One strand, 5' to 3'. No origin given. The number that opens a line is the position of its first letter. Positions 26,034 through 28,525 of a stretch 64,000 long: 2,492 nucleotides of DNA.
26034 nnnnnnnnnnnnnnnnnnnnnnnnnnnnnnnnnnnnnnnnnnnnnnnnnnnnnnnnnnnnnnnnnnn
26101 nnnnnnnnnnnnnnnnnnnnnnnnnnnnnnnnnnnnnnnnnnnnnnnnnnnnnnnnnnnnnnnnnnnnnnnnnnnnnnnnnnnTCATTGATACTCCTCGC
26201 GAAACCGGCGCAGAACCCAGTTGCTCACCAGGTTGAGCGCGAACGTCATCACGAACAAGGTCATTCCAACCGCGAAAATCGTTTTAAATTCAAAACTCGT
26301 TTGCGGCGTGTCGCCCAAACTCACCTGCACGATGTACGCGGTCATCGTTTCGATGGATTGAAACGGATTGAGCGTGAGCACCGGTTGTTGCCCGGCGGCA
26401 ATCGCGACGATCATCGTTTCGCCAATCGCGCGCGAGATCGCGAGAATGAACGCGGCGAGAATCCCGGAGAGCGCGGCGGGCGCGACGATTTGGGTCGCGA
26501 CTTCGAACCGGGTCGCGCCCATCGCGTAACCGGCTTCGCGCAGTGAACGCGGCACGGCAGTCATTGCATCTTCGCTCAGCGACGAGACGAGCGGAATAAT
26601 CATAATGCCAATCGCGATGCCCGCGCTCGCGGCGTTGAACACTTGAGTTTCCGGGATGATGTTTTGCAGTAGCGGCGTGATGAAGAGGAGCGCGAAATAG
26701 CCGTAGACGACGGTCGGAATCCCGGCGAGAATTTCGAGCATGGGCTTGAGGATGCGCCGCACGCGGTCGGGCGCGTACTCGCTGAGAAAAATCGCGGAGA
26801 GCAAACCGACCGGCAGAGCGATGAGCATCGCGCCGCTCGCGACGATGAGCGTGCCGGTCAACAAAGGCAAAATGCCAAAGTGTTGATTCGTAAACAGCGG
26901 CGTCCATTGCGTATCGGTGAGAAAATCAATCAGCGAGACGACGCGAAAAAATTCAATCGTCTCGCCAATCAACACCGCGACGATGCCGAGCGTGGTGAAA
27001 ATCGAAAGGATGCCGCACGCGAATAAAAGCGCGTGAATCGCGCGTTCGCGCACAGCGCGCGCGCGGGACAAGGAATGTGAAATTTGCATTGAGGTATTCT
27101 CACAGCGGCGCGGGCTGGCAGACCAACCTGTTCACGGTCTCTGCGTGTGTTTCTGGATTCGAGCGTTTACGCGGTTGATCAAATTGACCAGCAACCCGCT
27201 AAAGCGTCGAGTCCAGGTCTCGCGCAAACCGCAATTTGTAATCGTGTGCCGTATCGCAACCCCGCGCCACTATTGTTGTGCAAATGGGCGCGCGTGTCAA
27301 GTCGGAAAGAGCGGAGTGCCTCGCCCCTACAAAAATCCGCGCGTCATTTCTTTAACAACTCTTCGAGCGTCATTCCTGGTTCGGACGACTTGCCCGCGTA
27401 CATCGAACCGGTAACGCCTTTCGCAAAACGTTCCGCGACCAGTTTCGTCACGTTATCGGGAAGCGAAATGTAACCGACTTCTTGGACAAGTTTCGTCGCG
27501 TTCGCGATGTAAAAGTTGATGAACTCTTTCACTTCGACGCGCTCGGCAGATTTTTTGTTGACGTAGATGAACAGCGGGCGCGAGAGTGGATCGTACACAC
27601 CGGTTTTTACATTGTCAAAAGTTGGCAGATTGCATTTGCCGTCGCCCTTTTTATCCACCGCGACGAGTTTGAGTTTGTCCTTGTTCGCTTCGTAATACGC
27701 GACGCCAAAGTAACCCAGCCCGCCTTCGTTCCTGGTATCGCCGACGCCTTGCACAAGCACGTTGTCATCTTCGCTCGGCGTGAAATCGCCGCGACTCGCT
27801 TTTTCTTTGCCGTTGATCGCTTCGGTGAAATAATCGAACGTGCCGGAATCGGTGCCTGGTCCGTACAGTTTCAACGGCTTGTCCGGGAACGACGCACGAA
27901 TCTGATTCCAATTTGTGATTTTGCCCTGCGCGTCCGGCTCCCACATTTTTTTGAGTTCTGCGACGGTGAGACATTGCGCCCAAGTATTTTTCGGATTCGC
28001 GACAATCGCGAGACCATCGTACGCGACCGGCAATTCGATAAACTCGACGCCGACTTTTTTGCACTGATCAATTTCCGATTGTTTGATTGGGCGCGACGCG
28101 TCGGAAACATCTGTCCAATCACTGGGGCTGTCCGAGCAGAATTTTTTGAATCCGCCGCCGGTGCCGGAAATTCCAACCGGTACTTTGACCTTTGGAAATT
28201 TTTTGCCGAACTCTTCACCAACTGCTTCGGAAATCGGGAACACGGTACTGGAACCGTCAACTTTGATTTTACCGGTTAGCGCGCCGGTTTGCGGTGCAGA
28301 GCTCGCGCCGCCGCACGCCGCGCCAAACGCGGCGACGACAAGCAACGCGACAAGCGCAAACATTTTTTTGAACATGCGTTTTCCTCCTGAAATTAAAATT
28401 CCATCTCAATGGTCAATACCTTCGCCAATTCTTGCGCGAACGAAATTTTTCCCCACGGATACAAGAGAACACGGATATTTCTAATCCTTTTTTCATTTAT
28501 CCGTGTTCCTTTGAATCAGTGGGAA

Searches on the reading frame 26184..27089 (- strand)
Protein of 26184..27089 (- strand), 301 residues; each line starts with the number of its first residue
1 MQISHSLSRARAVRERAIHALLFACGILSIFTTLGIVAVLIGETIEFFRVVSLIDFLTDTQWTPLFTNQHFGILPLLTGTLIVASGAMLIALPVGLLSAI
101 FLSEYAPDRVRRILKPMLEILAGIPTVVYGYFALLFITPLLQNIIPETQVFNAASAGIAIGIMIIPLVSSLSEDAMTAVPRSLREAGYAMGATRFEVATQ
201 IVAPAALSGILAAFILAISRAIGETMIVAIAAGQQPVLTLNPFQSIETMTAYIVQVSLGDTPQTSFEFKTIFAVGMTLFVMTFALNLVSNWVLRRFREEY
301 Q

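Call 60: search_protein_families(library=pfam, proteins=[window:26184-27089:-], max_evalue=0.001)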
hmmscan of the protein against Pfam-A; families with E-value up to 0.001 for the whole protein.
window:26184-27089:- (301 aa): 1 family
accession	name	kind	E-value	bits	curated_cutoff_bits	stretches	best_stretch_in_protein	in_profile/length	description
PF00528.27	BPD_transp_1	-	7.1e-17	62.2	26.4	1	92-296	2-182/184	Binding-protein-dependent transport system inner membrane component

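Call 61: search_protein_families(library=ncbifam, proteins=[window:26184-27089:-], max_evalue=1e-10)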
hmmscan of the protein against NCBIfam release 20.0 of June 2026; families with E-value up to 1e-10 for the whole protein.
window:26184-27089:- (301 aa): 6 families
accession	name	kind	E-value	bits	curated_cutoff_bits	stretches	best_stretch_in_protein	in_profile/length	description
TIGR02138.1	phosphate_pstC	equivalog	6.3e-84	281.5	196.45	1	15-296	1-295/296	phosphate ABC transporter permease subunit PstC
TIGR00974.1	3a0107s02c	equivalog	3e-47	161.1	193.45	1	21-297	7-271/272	phosphate ABC transporter permease PstA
NF008435.0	PRK11275.1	equivalog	3.7e-29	101.8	502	2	155-297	172-313/319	phosphate ABC transporter permease PstC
NF008430.0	PRK11268.1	equivalog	7.5e-20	71.2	439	1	30-292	39-289/295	phosphate ABC transporter permease PstA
TIGR02141.1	modB_ABC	equivalog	3.9e-14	52.8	182.6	1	80-249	3-180/208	molybdate ABC transporter permease subunit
NF006939.0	PRK09421.1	equivalog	9.4e-12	44.8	262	1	80-297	15-225/230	molybdate ABC transporter permease subunit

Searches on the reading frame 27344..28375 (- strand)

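Call 61: search_protein_families(library=ncbifam, proteins=[window:27344-28375:-], max_evalue=1e-10)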
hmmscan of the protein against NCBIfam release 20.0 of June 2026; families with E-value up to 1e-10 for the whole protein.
window:27344-28375:- (343 aa): 1 family
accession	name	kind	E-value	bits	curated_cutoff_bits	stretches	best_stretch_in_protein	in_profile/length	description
TIGR02136.1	ptsS_2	subfamily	5.4e-87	291.7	206.6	1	3-304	2-294/295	phosphate ABC transporter substrate-binding protein PstS family protein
